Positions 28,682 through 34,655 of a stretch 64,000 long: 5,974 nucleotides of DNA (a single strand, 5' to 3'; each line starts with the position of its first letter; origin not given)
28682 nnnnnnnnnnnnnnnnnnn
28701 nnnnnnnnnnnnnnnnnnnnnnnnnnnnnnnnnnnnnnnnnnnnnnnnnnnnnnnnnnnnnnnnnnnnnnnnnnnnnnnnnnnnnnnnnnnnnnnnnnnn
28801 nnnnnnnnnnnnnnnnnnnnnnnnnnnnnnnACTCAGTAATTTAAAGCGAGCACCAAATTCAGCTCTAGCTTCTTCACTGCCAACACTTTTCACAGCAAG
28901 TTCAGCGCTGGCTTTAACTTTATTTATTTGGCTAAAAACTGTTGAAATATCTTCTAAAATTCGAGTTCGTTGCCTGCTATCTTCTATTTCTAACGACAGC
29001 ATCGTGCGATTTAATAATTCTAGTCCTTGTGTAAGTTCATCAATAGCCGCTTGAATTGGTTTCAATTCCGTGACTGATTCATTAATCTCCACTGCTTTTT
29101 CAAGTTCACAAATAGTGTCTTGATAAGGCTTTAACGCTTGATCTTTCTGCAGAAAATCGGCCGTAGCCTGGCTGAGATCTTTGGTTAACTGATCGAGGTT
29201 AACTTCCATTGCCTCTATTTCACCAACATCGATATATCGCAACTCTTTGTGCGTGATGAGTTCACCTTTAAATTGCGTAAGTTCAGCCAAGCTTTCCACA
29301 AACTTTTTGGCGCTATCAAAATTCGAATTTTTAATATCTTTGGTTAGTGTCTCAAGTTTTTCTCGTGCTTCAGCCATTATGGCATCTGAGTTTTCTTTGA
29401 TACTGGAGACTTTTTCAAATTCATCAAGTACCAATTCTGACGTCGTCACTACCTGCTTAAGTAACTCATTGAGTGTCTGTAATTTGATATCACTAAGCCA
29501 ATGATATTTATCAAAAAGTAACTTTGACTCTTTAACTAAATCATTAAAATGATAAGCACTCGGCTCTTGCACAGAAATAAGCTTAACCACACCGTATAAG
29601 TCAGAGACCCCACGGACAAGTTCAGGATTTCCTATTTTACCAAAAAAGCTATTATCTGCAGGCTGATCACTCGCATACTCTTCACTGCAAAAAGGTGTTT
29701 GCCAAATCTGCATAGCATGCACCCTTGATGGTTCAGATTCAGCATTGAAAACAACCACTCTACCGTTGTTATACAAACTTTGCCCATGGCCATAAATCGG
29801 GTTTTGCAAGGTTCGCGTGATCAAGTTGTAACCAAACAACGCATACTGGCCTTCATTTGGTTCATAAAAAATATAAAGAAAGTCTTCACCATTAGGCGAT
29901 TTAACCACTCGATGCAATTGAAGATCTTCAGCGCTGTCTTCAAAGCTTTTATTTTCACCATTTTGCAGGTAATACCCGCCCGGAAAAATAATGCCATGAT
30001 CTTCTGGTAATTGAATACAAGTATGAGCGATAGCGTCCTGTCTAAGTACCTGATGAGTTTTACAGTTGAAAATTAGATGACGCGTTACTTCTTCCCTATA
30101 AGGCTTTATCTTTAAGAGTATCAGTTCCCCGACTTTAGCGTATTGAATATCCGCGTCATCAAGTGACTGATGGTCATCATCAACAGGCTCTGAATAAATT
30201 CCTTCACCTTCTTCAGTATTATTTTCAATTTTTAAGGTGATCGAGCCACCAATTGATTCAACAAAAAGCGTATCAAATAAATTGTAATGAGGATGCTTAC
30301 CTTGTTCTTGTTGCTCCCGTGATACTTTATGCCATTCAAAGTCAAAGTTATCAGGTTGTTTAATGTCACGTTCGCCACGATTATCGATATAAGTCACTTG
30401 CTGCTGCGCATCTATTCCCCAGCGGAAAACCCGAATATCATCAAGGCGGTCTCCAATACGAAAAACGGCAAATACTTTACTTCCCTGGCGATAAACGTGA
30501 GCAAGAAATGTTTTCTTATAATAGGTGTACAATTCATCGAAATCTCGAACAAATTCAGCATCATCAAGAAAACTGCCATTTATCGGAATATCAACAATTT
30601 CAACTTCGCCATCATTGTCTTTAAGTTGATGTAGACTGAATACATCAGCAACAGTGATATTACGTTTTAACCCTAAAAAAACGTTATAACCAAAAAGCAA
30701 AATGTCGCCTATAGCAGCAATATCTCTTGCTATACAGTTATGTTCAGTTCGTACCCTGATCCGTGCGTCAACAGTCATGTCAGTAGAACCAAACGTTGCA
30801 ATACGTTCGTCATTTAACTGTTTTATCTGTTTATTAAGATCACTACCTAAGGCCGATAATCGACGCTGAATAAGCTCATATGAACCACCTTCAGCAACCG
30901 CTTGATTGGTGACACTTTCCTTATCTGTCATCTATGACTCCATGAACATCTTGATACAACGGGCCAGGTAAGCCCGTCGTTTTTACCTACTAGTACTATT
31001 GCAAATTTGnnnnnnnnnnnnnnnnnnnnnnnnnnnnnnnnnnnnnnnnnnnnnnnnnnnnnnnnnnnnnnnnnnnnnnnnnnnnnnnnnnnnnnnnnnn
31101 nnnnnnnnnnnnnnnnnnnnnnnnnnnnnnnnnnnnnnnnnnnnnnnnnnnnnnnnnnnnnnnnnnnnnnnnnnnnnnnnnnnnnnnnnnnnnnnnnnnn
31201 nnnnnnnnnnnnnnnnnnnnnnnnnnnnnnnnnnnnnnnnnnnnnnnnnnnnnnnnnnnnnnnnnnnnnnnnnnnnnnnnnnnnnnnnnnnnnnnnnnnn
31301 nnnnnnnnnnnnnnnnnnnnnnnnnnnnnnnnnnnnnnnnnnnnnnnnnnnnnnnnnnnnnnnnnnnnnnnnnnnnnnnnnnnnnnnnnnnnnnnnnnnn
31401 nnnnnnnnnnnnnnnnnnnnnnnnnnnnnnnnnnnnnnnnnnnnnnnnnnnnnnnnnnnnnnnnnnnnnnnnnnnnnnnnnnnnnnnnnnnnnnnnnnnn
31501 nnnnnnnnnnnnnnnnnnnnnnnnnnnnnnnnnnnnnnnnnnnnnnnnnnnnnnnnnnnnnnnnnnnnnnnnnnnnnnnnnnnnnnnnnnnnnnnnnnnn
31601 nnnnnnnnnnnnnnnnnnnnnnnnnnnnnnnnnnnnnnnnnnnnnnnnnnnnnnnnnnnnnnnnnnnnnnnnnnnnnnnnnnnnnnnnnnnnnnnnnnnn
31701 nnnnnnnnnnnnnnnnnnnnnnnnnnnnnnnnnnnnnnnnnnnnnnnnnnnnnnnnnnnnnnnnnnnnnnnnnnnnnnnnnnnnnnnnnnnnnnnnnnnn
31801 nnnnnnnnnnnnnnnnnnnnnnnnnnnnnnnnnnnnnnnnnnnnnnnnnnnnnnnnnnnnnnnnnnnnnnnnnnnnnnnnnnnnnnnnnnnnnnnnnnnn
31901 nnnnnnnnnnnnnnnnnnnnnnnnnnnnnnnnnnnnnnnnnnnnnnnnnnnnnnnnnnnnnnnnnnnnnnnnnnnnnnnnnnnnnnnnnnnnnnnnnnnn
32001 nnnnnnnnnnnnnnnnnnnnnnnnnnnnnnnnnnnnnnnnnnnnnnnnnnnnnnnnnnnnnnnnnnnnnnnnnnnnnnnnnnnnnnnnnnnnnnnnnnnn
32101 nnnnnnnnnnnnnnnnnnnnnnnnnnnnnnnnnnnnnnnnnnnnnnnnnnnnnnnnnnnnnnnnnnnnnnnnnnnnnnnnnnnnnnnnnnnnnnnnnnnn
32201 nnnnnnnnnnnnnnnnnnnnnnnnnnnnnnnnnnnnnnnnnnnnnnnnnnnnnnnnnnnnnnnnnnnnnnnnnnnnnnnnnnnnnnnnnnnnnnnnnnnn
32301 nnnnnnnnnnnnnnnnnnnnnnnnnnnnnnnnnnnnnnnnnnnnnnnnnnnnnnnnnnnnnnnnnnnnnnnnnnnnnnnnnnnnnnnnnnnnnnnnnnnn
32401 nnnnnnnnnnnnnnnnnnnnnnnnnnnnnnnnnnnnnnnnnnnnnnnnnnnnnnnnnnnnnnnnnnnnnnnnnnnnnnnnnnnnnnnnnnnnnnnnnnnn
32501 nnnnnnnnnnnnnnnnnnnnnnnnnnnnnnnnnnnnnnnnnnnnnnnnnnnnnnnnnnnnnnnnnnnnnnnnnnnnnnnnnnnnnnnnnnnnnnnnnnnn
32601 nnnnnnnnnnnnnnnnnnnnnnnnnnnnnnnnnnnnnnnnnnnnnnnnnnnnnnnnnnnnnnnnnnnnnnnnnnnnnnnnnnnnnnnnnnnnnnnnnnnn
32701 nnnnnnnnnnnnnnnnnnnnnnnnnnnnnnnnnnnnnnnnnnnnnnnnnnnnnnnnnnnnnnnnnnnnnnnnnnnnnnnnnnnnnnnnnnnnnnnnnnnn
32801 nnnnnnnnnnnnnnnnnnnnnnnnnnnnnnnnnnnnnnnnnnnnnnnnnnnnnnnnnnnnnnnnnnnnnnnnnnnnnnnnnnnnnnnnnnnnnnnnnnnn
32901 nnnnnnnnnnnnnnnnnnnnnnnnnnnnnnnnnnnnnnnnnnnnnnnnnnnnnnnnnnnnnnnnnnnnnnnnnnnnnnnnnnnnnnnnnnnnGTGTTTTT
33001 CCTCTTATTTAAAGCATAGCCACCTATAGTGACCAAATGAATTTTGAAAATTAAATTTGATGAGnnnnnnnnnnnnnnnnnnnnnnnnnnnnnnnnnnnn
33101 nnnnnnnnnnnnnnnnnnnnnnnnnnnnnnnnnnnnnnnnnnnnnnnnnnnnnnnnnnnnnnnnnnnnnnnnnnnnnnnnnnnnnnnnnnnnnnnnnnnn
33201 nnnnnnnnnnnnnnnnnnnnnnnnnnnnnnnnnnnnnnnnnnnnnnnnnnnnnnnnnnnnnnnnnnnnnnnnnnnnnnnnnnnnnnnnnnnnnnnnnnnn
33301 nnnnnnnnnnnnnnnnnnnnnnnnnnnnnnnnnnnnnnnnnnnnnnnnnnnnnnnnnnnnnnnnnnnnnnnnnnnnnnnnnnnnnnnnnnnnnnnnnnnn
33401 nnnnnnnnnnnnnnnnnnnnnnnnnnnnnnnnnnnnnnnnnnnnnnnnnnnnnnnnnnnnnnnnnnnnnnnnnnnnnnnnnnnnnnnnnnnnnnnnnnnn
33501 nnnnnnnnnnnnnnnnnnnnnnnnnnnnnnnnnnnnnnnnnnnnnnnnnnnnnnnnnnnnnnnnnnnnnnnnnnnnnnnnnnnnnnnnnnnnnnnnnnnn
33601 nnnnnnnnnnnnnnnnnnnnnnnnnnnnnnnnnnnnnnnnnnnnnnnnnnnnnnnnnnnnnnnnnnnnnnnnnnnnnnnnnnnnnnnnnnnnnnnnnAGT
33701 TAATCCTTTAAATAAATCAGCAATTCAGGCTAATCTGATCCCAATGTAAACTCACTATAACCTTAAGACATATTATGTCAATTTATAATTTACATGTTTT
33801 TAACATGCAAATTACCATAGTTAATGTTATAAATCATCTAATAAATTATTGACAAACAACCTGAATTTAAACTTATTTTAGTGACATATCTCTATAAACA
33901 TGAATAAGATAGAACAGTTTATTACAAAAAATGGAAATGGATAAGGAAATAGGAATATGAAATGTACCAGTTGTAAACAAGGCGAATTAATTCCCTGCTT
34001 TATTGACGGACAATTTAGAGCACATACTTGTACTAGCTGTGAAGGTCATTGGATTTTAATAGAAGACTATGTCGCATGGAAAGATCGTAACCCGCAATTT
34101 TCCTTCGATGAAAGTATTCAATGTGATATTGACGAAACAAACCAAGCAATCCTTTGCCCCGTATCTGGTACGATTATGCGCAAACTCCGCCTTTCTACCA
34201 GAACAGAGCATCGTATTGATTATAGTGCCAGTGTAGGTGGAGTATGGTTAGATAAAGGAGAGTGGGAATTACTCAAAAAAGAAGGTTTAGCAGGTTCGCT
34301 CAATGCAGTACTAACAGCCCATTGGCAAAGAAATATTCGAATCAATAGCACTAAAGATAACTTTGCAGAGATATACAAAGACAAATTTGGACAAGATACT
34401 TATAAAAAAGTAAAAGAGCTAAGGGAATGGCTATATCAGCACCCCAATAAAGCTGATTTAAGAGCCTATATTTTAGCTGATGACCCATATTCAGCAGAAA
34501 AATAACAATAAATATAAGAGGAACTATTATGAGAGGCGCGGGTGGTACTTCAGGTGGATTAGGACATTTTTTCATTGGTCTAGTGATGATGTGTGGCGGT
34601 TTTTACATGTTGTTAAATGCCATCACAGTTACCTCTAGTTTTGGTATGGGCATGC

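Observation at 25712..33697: Three-gene operon: NfeD-like membrane protein, flotillin/SPFH and a giant coiled-coil AAA+ protein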

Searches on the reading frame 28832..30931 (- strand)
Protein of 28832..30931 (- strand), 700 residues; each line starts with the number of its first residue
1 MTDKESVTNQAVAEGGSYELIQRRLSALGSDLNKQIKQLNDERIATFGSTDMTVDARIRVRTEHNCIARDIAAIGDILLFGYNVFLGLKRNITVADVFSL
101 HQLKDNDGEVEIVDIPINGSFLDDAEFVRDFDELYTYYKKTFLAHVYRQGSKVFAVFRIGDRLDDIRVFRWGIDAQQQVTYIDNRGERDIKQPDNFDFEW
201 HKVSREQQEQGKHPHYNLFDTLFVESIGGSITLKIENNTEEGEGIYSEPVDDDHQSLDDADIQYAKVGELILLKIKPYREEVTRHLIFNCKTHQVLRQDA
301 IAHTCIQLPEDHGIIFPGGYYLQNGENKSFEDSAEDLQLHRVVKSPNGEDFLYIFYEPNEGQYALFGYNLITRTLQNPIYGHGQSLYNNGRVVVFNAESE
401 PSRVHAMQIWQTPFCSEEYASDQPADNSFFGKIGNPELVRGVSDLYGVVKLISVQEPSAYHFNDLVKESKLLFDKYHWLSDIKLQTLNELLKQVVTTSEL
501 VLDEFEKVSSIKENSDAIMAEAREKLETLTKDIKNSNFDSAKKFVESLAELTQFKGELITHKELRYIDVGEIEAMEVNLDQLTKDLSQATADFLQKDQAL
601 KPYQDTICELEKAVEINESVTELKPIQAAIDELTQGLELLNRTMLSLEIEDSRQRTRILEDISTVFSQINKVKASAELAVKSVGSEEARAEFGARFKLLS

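Call 28: search_protein_representatives(protein=window:28832-30931:-)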
Query: 700 residues. Proteins with E-value up to 0.001 (for the whole library): 875; up to 1e-10: 601; up to 1e-30: 275. The best 150 are listed.
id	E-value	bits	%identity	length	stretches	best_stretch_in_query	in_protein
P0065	0.0e+00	1109.2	69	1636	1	6-700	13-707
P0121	8.9e-224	761.2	50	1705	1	9-700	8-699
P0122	9.9e-222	754.4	49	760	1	2-699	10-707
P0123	8.6e-210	715.0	47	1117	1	6-700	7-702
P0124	1.3e-205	701.2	48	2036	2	109-700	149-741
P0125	1.8e-199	680.8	46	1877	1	6-699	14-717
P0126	7.3e-194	662.3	44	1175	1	10-700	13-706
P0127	5.0e-190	649.7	45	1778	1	4-699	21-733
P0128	1.1e-186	638.7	43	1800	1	12-699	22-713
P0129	1.9e-186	637.8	44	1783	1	12-699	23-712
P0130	2.7e-185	634.0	44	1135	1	14-698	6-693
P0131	7.3e-185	632.6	42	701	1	9-691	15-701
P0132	1.1e-184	632.0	43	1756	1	14-700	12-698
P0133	4.3e-182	623.5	43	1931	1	14-700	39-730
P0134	2.3e-180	617.7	43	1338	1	15-698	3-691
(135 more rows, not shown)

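Call 55: predict_structure(alignment_id=A5)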
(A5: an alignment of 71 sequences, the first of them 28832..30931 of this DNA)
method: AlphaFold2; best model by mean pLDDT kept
length: 700 residues; sequences in the alignment: 71
mean_pLDDT: 88.7   pTM: 0.74
mean pLDDT of the five models: 88.7, 88.3, 88.0, 86.7, 86.4
residues with pLDDT >= 90: 375; 70-90: 301; 50-70: 21; < 50: 3
segments of 3 or more residues with pLDDT < 50: 1-3
pLDDT, mean of each block of 10 residues (from residue 1): 55 71 90 95 89 92 90 93 76 91 86 91 95 90 92 94 92 92 92 90 93 91 91 87 87 90 95 95 94 91 93 92 90 80 92 93 93 91 93 92 93 90 82 91 93 80 91 92 93 93 87 90 93 84 86 91 88 92 88 84 88 87 88 84 74 82 87 88 88 85
secondary structure, 60 per line:
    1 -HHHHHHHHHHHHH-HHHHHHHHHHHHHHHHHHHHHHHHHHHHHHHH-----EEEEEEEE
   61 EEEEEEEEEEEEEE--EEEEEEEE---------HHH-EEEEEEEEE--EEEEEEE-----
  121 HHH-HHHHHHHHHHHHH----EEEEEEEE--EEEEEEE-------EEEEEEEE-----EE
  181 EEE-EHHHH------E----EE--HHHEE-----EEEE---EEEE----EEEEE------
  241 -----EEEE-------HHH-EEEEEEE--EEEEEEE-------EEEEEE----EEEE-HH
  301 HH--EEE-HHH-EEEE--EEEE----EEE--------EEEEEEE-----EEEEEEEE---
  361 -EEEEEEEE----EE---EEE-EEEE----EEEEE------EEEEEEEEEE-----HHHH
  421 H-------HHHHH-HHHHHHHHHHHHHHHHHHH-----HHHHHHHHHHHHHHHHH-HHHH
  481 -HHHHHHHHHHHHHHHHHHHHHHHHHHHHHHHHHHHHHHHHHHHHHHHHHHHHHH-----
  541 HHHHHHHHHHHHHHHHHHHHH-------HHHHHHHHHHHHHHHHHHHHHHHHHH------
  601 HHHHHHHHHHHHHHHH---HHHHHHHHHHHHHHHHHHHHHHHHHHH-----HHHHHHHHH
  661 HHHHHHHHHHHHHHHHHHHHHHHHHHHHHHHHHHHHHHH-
elements in order (helices of 4 or more, strands of 3 or more residues): H2-14 H16-47 E53-74 E77-84 E98-106 E109-115 H125-137 E142-149 E152-158 E166-173 E179-183 H186-189 E215-218 E222-225 E230-234 E246-249 E261-267 E270-276 E284-289 E294-297 H299-302 E305-307 E313-316 E319-322 E327-329 E338-344 E350-357 E362-369 E379-381 E383-386 E391-395 E402-411 H417-421 H429-433 H435-453 H459-475 H477-480 H482-535 H541-561 H569-594 H601-616 H620-646 H652-699
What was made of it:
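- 29699..30775 (-): Divergent beta-propeller (aa 53-411), preceded by a long N-terminal helix (aa 1-47, nt 30791-30931). AF2 model with pLDDT 88.7 and about 30 strands (call 55).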

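Call 79: fold_search(model_id=the predicted structure, library=pdb)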
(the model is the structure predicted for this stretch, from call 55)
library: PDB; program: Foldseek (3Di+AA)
matches with E <= 10: 690; with E <= 0.001: 58
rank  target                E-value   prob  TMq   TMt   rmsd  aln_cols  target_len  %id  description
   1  7sse_A                3.1e-06  1.00  0.21  0.40  14.4       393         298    9  Crystal structure of the WDR domain of human DCAF1 in complex with CYCA-117-70 (released 2021-12-15)
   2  5tih_A                5.6e-06  1.00  0.18  0.32  16.6       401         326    9  Structural basis for inhibition of erythrocyte invasion by antibodies to Plasmodium falciparum protein CyRPA (released 2017-03-01)
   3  8qca_D                9.7e-06  1.00  0.15  0.24  17.6       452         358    8  CryoEM structure of a S. Cerevisiae Ski2387 complex in the closed state bound to RNA (released 2023-11-15)
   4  5ods_D                1.1e-05  0.99  0.16  0.18  26.3       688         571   10  Structure of a phosphoprotein-protein complex (released 2018-03-14)
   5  5ods_B                1.3e-05  0.99  0.15  0.17  26.7       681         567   10  Structure of a phosphoprotein-protein complex (released 2018-03-14)
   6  5ods_A                2.1e-05  0.99  0.16  0.18  26.7       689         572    9  Structure of a phosphoprotein-protein complex (released 2018-03-14)
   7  7pi2_G                2.5e-05  1.00  0.17  0.30  16.4       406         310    9  PfCyRPA bound to monoclonal antibody Cy.003 Fab fragment (released 2022-02-09)
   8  1k32_A                2.5e-05  1.00  0.12  0.09  22.4       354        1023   10  Crystal structure of the tricorn protease (released 2001-12-05)
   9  2bkl_A                4.7e-05  0.99  0.14  0.15  26.6       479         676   10  Structural and Mechanistic Analysis of Two Prolyl Endopeptidases: Role of Inter-Domain Dynamics in Catalysis and Speci (released 2005-03-09)
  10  8f5p_B                5.7e-05  0.95  0.15  0.10  27.6       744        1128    9  Structure of Leishmania tarentolae IFT-A (state 2) (released 2022-12-21)
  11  4ax4                  5.9e-05  1.00  0.16  0.16  25.7       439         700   11  PROLYL OLIGOPEPTIDASE FROM PORCINE BRAIN, H680A MUTANT (released 2012-09-26)
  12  9r9b_A                6.8e-05  0.99  0.18  0.20  26.1       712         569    8  Crystal structure of clathrin heavy chain in complex with a peptidomimetic inhibitor of the TACC3 interaction (released 2026-04-08)
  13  9d5n_CH               8.2e-05  0.92  0.11  0.12  25.6       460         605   10  48-nm doublet microtubule from Trichomonas vaginalis strain G3 (released 2025-05-14)
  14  7pi3_H                9.0e-05  1.00  0.18  0.31  16.7       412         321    9  PfCyRPA bound to Fab fragments from monoclonal antibodies Cy.003, Cy.004 and Cy.007 (released 2022-02-09)
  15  9r0q                  1.1e-04  1.00  0.18  0.32  19.0       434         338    7  Paraoxonase-1 in complex with terbium(III) and 2-hydroxyquinoline (released 2025-08-06)
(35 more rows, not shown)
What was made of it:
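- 29699..30775 (-): Foldseek PDB hits are all propellers, including DCAF1 WDR, CyRPA, tricorn and prolyl oligopeptidase (E 3e-6 to 5e-4, low TM-scores) (call 79).
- The beta-propeller could be a client- or adaptor-binding domain (call 79).
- Tried and rejected: Foldseek was needed to show the propeller (call 79).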

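Call 86: search_dna_similar(query=window:28832-30931:-, collection=plasmids, mode=protein, max_rows=15)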
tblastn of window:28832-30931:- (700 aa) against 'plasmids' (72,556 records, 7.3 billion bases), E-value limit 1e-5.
Records with a match: 13; places in all: 13; records where one place covers at least 80% of the query: 13.
Best place of each record, by identity: <60% 13.
By first word of the organism name: Streptomyces 3; Proteus 2; Deinococcus 2; Pseudomonas 1; Halomonas 1; Nonomuraea 1; Hymenobacter 1; Photobacterium 1; Vibrio 1.
By predicted mobility (MOB-suite, as given by PLSDB): non-mobilizable 10; mobilizable 3.
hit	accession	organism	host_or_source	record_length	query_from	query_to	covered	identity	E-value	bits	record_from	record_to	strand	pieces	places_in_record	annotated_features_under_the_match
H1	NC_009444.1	Pseudomonas fluorescens SBW25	-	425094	2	699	100%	46.1%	0e+0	651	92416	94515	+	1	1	DNA repair ATPase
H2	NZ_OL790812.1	Proteus mirabilis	-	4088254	4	700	100%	46.1%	0e+0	671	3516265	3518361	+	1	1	none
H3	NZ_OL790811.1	Proteus mirabilis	-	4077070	4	700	100%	46.1%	0e+0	671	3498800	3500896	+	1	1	none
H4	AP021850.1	Deinococcus grandis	-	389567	15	700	98%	41.5%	0e+0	602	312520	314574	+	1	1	hypothetical protein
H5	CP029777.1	Deinococcus actinosclerus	mixed culture,wastewater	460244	15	700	98%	41.3%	0e+0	604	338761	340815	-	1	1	DNA repair protein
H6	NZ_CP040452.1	Halomonas sp. PA16-9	-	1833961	1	685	98%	40.8%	0e+0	586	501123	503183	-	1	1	none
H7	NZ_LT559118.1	Nonomuraea gerenzanensis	-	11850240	14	674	94%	41.5%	9e-165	532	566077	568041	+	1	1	none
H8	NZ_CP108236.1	Streptomyces sp. NBC_00080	-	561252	1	700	100%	37.7%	5e-158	513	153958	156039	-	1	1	DNA repair ATPase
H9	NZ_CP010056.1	Hymenobacter sp. DG25B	single cell,soil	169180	14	699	98%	38.2%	1e-160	520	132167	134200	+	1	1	DNA repair ATPase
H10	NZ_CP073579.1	Photobacterium sp. GJ3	-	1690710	7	699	99%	36.8%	3e-143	470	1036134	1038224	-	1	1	record has no annotation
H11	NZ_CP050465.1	Vibrio campbellii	single cell,seawater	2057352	7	700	99%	34.8%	5e-138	455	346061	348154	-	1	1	none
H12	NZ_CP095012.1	Streptomyces sp. 2P-4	cell culture,mudflats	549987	2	700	100%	33.0%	5e-112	379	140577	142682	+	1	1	DNA repair ATPase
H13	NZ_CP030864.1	Streptomyces globosus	cell culture,environment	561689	2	700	100%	33.0%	2e-111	378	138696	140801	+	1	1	DNA repair ATPase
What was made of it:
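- It is found on only 13 of 72,556 plasmid records, mostly megaplasmids or mislabelled chromosomes (call 86).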

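Call 87: get_annotated_region(hit=H1, flank=8000)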
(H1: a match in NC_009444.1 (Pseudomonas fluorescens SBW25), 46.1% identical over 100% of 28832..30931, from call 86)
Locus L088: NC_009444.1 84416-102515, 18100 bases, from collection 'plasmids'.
description: Pseudomonas fluorescens SBW25 plasmid pQBR103, complete sequence
organism: Pseudomonas fluorescens SBW25 (NCBI taxid 216595)
taxonomy: Bacteria; Pseudomonadota; Gammaproteobacteria; Pseudomonadales; Pseudomonadaceae; Pseudomonas; Pseudomonas fluorescens; Pseudomonas fluorescens SBW25
host: -; source: -; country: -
typing (MOB-suite, as given by PLSDB): non-mobilizable; replicon rep_cluster_1081; mating-pair formation MPF_I
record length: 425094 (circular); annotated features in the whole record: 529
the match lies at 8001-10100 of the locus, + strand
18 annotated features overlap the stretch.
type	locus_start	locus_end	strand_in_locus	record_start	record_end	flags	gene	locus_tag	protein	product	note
CDS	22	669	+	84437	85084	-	-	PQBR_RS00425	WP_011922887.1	YjfI family protein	-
CDS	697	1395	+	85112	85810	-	-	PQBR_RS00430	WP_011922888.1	PspA/IM30 family protein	-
CDS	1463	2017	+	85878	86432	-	-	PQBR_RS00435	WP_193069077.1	rhomboid family intramembrane serine protease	-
CDS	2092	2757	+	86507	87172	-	-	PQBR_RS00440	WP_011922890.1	DUF2491 family protein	-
CDS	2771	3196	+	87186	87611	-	-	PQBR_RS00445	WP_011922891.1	DUF350 domain-containing protein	-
CDS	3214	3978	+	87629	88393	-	-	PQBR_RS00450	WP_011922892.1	DUF1190 domain-containing protein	-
CDS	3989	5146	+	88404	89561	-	-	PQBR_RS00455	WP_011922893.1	glutathionylspermidine synthase family protein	-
CDS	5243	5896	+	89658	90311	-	-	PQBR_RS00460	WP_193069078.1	hypothetical protein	-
CDS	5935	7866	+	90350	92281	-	-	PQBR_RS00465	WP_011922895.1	SPFH domain-containing protein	-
CDS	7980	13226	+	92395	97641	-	-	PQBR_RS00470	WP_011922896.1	DNA repair ATPase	-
CDS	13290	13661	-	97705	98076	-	-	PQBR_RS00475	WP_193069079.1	histone-like nucleoid-structuring protein, MvaT/MvaU family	GO:0071824 - protein-DNA complex organization [Evidence IEA]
CDS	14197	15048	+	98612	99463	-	-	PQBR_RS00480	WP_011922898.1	hypothetical protein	-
CDS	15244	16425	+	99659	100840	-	-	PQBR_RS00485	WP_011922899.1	C2H2-type zinc finger protein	-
CDS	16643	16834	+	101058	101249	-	-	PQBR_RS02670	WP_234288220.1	hypothetical protein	-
CDS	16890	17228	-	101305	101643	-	-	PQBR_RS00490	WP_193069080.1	hypothetical protein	-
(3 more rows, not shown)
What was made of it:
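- Plasmid pQBR103 carries, in one string, YjfI, PspA, a rhomboid protease, DUF2491, DUF350, DUF1190, glutathionylspermidine synthase, a YqiJ-like gene, SPFH and 'DNA repair ATPase' (call 87).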

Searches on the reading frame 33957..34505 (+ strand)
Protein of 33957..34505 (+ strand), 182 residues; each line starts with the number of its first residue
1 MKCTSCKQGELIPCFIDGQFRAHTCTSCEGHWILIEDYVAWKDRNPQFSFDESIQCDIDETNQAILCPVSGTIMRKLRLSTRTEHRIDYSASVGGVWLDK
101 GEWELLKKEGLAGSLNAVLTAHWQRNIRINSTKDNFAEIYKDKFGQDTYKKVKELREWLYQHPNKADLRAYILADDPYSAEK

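Call 4: search_protein_families(library=pfam, proteins=[window:33957-34505:+], max_evalue=0.01)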
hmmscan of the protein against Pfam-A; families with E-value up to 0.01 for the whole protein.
window:33957-34505:+ (182 aa): 1 family
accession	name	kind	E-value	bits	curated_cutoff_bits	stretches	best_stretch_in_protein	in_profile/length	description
PF13453.11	Zn_ribbon_TFIIB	-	2.9e-10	39.8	22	1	2-44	1-41/41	Transcription factor zinc-finger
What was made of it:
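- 33957..34505 (+): Divergently transcribed 182-aa double zinc-ribbon protein (Zn_ribbon_TFIIB); a sporadic accessory partner of the operon. Pfam PF13453 E 2.9e-10 (call 4).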

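Call 5: search_protein_families(library=ncbifam, proteins=[window:33957-34505:+], max_evalue=1)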
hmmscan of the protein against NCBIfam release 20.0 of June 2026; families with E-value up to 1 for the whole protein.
window:33957-34505:+ (182 aa): 1 family
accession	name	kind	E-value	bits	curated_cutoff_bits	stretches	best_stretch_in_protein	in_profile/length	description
TIGR03530.1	GldJ_short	equivalog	0.014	14.3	382.9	1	31-100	166-233/396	gliding motility lipoprotein GldJ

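Call 6: search_protein_families(library=padloc, proteins=[window:33957-34505:+], max_evalue=1)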
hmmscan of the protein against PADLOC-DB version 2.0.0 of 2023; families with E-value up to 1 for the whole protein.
window:33957-34505:+ (182 aa): 0 families
